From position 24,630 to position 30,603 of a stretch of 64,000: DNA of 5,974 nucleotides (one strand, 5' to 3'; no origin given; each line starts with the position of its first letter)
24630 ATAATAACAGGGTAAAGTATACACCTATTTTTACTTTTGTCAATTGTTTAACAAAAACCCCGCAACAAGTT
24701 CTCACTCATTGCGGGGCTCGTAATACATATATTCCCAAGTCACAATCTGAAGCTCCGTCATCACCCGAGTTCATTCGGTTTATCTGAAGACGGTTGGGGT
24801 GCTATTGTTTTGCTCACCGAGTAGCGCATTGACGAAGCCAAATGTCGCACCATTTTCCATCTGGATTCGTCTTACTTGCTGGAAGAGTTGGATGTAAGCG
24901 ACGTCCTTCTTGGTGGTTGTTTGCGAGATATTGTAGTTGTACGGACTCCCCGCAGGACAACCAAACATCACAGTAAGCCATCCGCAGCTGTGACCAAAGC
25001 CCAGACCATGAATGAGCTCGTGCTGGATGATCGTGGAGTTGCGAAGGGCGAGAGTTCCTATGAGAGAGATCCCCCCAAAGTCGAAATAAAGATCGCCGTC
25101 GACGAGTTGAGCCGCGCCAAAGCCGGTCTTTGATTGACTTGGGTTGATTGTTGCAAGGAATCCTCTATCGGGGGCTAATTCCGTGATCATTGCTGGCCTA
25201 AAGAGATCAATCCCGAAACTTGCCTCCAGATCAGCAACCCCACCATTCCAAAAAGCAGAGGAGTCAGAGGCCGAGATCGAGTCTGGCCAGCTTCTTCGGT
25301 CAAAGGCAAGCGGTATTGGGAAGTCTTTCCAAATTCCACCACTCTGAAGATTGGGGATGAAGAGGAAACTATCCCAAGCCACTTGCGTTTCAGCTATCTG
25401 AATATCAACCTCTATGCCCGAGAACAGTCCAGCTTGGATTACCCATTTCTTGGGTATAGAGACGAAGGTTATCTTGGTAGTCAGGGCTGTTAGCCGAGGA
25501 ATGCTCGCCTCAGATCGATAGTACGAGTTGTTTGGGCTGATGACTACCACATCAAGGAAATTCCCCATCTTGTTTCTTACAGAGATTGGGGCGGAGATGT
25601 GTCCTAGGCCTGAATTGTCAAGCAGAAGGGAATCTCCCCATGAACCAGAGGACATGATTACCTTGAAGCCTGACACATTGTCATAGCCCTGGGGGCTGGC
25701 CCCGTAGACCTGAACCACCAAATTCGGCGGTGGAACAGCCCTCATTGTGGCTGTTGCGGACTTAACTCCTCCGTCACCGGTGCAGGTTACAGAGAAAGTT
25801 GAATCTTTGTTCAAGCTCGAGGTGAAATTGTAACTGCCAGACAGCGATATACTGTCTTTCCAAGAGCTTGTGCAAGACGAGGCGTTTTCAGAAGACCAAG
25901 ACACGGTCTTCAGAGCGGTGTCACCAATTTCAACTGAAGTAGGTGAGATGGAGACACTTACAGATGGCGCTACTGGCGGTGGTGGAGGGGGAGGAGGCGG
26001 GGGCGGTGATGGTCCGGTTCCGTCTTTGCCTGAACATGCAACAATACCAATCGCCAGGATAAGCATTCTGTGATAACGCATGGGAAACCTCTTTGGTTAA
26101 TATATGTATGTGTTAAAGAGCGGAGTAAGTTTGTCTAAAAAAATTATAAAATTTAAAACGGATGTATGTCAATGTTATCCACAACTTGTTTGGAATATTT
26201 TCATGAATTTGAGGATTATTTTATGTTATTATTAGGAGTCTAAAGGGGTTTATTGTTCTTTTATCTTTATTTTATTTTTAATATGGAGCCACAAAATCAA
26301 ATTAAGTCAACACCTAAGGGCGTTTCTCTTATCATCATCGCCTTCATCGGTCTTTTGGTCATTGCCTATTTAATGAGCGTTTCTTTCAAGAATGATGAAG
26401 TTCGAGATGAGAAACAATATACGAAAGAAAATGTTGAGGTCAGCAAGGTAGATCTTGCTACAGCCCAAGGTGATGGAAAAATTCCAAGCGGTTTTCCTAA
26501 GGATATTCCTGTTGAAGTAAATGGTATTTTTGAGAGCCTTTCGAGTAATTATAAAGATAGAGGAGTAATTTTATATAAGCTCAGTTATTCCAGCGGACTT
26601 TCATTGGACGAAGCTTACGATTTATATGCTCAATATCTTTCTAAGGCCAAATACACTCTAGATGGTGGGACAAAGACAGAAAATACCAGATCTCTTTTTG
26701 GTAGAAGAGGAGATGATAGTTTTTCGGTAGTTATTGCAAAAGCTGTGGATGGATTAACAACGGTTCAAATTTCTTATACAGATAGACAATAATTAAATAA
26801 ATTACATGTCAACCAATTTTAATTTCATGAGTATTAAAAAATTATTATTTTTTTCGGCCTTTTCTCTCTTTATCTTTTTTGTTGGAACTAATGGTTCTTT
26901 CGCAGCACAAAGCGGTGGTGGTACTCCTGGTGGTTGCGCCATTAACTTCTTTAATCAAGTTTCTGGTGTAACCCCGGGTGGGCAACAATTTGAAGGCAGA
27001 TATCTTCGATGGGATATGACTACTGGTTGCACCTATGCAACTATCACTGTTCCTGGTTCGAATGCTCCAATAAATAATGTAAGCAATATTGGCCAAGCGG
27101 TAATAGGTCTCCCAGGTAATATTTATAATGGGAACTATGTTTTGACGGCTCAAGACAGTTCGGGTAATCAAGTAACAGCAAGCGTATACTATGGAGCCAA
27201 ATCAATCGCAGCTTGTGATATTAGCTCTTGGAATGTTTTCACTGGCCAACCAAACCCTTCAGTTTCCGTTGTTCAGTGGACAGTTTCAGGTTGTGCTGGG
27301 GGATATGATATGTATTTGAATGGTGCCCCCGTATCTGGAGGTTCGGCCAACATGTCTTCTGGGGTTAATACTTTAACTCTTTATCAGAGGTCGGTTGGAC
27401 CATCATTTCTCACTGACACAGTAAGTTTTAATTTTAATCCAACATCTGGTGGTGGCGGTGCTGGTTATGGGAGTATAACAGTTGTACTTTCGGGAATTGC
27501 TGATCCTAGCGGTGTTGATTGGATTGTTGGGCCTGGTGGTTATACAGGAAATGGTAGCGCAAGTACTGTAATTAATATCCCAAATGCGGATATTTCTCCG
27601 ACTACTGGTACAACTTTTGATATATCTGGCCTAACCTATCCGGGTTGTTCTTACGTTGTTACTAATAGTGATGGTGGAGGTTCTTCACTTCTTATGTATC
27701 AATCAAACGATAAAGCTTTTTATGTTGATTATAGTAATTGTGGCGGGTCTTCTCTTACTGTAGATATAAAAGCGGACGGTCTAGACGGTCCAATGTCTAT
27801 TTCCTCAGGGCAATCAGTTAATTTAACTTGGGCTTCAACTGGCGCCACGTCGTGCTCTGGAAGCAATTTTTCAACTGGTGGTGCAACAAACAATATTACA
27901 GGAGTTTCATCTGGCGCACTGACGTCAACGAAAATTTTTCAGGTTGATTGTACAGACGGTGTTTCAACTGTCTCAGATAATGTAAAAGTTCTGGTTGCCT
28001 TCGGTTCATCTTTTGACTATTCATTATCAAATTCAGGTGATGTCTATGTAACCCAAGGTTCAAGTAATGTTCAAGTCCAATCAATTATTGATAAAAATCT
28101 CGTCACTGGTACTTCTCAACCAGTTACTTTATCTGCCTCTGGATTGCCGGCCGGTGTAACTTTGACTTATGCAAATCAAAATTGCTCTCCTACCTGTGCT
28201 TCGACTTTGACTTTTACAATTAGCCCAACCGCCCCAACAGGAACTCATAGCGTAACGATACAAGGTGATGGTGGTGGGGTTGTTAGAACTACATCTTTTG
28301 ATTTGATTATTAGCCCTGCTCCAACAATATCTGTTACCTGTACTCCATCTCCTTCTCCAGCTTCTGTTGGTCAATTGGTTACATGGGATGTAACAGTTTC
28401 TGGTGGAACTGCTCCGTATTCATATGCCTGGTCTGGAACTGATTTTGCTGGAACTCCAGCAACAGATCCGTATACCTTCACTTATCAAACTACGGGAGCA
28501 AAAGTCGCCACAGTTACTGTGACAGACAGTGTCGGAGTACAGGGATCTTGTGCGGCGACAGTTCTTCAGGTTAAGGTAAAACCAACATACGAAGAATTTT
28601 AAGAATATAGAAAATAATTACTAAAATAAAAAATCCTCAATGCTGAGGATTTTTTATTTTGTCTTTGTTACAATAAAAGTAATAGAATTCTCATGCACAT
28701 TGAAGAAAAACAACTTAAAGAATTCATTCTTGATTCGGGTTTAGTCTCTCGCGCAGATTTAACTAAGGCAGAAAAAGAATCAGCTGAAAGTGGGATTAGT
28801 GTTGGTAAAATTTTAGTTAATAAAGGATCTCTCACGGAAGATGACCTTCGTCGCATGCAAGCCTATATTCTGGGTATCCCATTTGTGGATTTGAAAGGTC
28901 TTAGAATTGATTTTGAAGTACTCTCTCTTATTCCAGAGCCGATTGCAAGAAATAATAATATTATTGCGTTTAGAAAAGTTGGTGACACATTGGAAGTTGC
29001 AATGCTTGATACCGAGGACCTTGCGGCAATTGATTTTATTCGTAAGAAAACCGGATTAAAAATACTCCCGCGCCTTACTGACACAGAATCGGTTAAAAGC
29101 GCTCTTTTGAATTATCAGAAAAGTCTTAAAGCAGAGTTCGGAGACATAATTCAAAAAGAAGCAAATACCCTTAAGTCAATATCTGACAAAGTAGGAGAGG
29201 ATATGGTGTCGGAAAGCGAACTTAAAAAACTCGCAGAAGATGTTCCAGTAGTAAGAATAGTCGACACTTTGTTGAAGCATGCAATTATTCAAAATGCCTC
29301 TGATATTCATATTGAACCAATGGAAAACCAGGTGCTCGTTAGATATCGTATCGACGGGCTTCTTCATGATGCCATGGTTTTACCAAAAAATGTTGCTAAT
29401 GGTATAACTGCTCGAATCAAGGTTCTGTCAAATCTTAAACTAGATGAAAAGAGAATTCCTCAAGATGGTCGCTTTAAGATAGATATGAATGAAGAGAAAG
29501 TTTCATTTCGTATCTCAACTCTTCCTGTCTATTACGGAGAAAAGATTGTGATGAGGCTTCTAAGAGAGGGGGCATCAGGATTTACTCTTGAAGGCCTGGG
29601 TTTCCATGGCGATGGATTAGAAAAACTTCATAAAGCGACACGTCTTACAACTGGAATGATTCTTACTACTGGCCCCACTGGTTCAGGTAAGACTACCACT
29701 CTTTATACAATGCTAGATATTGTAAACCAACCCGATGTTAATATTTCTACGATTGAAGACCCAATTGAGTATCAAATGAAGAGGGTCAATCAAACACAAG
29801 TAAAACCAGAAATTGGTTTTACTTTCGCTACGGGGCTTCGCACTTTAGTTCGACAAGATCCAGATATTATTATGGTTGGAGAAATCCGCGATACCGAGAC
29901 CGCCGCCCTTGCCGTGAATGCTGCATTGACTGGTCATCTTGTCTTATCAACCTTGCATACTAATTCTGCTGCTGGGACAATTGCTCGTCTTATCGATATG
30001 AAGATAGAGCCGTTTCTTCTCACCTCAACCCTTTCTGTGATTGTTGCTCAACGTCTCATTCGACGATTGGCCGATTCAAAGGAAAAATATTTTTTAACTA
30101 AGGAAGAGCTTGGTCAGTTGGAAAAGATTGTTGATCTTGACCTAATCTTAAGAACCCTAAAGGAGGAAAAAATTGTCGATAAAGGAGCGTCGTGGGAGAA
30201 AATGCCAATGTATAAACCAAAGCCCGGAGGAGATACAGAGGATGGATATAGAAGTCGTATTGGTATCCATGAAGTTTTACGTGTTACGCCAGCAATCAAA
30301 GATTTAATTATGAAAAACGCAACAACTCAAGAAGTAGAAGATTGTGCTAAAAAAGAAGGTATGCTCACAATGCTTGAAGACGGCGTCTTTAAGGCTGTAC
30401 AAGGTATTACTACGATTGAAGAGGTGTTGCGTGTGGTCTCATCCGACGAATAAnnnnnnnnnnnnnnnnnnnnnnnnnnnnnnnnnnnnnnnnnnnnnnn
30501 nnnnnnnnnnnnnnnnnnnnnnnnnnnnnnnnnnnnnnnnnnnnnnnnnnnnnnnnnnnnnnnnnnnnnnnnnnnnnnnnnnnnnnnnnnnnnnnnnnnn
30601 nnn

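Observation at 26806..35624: Type IV pilus locus with a roughly 612 aa prepilin-like protein and an upstream Cys/Gly/Thr-rich secreted repeat protein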

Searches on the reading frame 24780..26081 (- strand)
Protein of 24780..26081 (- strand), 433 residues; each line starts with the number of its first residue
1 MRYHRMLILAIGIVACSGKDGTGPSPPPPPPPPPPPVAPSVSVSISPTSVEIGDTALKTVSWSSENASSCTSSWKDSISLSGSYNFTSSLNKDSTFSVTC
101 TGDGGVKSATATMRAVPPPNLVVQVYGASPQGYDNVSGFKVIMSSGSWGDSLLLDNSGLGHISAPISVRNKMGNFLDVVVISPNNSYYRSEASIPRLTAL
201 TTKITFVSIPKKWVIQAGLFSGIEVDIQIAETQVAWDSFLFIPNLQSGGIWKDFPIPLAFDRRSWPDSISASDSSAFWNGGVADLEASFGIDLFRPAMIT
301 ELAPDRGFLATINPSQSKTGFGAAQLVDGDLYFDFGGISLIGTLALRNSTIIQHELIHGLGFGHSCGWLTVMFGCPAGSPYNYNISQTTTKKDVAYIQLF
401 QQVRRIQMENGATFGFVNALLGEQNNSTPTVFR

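Call 3: search_protein_families(library=pfam, proteins=[window:24780-26081:-], max_evalue=0.1)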
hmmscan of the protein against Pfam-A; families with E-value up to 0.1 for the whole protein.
window:24780-26081:- (433 aa): 1 family
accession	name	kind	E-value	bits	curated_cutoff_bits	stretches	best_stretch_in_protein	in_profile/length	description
PF00487.30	FA_desaturase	-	0.064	13.4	29.7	1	339-381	10-58/253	Fatty acid desaturase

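Call 4: search_protein_families(library=ncbifam, proteins=[window:24780-26081:-], max_evalue=0.1)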
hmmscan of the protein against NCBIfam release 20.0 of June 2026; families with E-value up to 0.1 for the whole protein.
window:24780-26081:- (433 aa): 0 families

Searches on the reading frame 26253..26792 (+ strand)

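Call 3: search_protein_families(library=pfam, proteins=[window:26253-26792:+], max_evalue=0.1)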
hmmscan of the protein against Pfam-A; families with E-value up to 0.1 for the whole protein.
window:26253-26792:+ (179 aa): 0 families

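Call 4: search_protein_families(library=ncbifam, proteins=[window:26253-26792:+], max_evalue=0.1)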
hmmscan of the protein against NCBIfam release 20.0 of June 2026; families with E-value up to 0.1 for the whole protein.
window:26253-26792:+ (179 aa): 1 family
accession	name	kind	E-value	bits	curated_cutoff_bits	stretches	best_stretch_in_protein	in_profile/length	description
NF008406.0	PRK11212.1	equivalog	0.073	12.6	252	1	17-70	62-115/221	7-cyano-7-deazaguanine/7-aminomethyl-7-deazaguanine transporter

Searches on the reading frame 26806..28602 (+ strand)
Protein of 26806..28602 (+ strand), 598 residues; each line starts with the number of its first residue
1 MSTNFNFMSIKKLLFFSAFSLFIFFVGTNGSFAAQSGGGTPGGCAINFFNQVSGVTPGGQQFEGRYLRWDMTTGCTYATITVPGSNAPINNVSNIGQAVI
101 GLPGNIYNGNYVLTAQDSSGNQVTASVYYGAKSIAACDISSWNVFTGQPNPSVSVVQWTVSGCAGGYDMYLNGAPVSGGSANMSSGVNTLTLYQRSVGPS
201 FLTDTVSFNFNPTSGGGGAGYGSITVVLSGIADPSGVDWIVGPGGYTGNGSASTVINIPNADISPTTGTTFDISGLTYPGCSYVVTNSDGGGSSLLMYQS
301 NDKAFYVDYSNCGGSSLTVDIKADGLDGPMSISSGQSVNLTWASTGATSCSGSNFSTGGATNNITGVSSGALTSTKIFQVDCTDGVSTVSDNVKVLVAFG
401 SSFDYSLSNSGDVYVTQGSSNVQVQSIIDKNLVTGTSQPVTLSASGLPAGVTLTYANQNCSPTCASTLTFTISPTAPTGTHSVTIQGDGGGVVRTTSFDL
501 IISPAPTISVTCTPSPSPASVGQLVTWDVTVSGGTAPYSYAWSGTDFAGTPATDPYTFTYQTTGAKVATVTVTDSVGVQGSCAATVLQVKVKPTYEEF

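Call 3: search_protein_families(library=pfam, proteins=[window:26806-28602:+], max_evalue=0.1)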
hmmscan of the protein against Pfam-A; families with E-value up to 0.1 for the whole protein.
window:26806-28602:+ (598 aa): 2 families
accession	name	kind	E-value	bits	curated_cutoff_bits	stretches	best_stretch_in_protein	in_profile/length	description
PF06832.18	BiPBP_C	-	0.0021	18.4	26.8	0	436-493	31-86/90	Penicillin-Binding Protein C-terminus Family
PF18911.6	PKD_4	-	0.011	16.2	27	1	518-586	13-82/85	PKD domain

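Call 4: search_protein_families(library=ncbifam, proteins=[window:26806-28602:+], max_evalue=0.1)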
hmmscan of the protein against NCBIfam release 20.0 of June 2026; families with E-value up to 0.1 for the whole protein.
window:26806-28602:+ (598 aa): 0 families

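Call 9: search_solved_structures(query=window:26806-28602:+, max_evalue=1)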
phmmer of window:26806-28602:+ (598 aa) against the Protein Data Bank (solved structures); distinct sequences matched with E-value up to 1: 3.
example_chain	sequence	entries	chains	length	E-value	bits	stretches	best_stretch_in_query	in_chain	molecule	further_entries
5lxk_A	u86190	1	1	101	0.00037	22.4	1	507-594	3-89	Decoration protein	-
8zvi_a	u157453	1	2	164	0.0011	20.8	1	504-594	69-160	Decoration protein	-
6gsi_E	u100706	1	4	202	0.17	13.6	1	452-543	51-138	Junctional adhesion molecule A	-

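Call 90: find_homologous_proteins(query=window:26806-28602:+, max_evalue=0.001)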
Query window:26806-28602:+ (598 aa): 98 proteins with E <= 0.001 among 8000 candidates.
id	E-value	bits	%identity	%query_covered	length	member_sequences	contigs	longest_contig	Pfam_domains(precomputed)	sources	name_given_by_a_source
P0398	0.0e+0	1201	92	100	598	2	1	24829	PF13573.13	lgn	-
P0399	1.1e-53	201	43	33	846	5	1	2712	-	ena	-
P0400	3.3e-39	153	43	33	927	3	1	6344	PF16158.12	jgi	-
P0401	2.5e-38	150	47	34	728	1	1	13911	-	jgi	-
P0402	1.1e-31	128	44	16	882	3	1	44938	PF19410.6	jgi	jgi:uncharacterized membrane protein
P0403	1.1e-28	118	40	35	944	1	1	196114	PF22352.3,PF18998.7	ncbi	-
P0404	9.0e-28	115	44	16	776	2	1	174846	PF19410.6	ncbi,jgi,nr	ncbi:MAG TPA: hypothetical protein VHA33_15180 [Candidatus Angelobacter sp.]|jgi:uncharacterized mem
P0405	8.5e-27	112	38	25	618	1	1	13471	PF17957.8,PF17829.8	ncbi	-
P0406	1.5e-26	111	44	17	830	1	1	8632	PF08309.18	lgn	-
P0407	8.9e-25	105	44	14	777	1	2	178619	PF19410.6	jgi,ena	jgi:uncharacterized membrane protein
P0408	3.2e-24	104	43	14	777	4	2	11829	PF19410.6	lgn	-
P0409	1.2e-23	102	40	33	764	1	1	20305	-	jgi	jgi:hypothetical protein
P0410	1.5e-23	101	36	23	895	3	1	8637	PF19410.6,PF06832.19,PF04185.20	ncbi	-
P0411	1.2e-22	98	38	21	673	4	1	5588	PF18998.7,PF07705.18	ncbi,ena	-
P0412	2.2e-22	98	40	22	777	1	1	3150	PF19410.6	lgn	-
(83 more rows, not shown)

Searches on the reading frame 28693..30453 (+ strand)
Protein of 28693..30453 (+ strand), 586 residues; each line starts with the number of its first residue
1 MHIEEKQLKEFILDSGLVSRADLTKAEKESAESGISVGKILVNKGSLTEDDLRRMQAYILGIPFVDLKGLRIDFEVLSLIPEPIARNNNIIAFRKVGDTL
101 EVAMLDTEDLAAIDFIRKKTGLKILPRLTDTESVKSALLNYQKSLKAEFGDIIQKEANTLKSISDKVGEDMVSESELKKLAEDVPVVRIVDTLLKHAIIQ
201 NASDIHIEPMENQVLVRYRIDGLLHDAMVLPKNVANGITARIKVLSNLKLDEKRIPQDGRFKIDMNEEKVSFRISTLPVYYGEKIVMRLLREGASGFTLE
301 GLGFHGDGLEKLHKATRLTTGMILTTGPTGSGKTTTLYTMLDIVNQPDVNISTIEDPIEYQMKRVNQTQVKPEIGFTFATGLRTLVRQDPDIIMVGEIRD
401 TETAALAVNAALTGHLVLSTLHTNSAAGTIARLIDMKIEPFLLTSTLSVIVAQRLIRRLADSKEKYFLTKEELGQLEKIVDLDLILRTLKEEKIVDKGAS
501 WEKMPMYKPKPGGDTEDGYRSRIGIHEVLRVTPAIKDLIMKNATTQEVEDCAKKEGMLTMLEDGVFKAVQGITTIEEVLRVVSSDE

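Call 3: search_protein_families(library=pfam, proteins=[window:28693-30453:+], max_evalue=0.1)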
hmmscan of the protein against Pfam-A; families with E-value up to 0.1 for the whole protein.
window:28693-30453:+ (586 aa): 6 families
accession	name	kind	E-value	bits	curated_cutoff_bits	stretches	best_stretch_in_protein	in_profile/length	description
PF00437.27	T2SSE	-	1.5e-121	406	24.9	1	181-580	3-370/370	Type II/IV secretion system protein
PF05157.20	MshEN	-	3.9e-14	52.8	23.1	1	60-145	1-87/90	MshEN domain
PF13401.12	AAA_22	-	0.013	16.3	27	1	319-347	4-32/130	AAA domain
PF25199.1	nSTAND_NTPase5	-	0.021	15.1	34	1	313-362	34-84/145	Novel STAND NTPase 5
PF13555.12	AAA_29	-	0.05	13.8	27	0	319-337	21-39/61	P-loop containing region of AAA domain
PF10657.14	RC-P840_PscD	-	0.093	13.4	23.5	0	248-284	88-124/144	Photosystem P840 reaction centre protein PscD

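Call 4: search_protein_families(library=ncbifam, proteins=[window:28693-30453:+], max_evalue=0.1)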
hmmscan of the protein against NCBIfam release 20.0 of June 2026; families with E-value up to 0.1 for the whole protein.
window:28693-30453:+ (586 aa): 27 families (the best 25 are shown)
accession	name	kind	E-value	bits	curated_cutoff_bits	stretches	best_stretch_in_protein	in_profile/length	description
TIGR02538.1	type_IV_pilB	equivalog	1.9e-161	538.5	675.65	1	8-582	2-562/564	type IV-A pilus assembly ATPase PilB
TIGR02533.1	type_II_gspE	equivalog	4.4e-153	510.4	630.25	1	80-581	4-485/486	type II secretion system ATPase GspE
NF007755.0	PRK10436.1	equivalog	4.2e-128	427.9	617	1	138-583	67-460/465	type II secretion system protein GspE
NF053534.1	T4PilAsmATPsTfpB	equivalog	1.3e-121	406.8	850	1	45-582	61-582/584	type IV pilus assembly ATPase TfpB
NF041000.1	ATPase_ComGA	equivalog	1.6e-77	260.1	300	1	192-457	2-266/267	competence type IV pilus ATPase ComGA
TIGR01420.1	pilT_fam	subfamily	1.4e-52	179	319.1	1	191-462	3-274/343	PilT/PilU family type 4a pilus ATPase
TIGR02525.1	plasmid_TraJ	equivalog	5.4e-27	94.7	368.3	1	312-457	141-299/372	plasmid transfer ATPase TraJ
TIGR02524.1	dot_icm_DotB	equivalog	2.5e-21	76.3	463.3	1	319-456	133-279/358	Dot/Icm type IV secretion system ATPase DotB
NF058587.1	archaellum_moto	equivalog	3.4e-16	59.1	550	1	323-458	278-419/527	archaellum flagellar ATPase motor FlaI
TIGR02782.1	TrbB_P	equivalog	1.9e-14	53.7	304.55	1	322-435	138-254/303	P-type conjugative transfer ATPase TrbB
TIGR03819.1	heli_sec_ATPase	hypoth_equivalog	5e-13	49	373.15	1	174-435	39-299/340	TadA family conjugal transfer-associated ATPase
NF010469.0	PRK13894.1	subfamily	1e-12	48.1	508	1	322-434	151-265/320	conjugal transfer ATPase TrbB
TIGR02788.1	VirB11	equivalog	4.2e-12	45.7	249.95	1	322-437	146-266/308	P-type DNA transfer ATPase VirB11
NF010407.0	PRK13833.1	subfamily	2e-10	40.6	499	1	323-437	147-263/323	conjugal transfer protein TrbB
NF053672.1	bindosome_BasE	exception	3.2e-09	36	1000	1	324-458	274-412/512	bindosome assembly system ATPase subunit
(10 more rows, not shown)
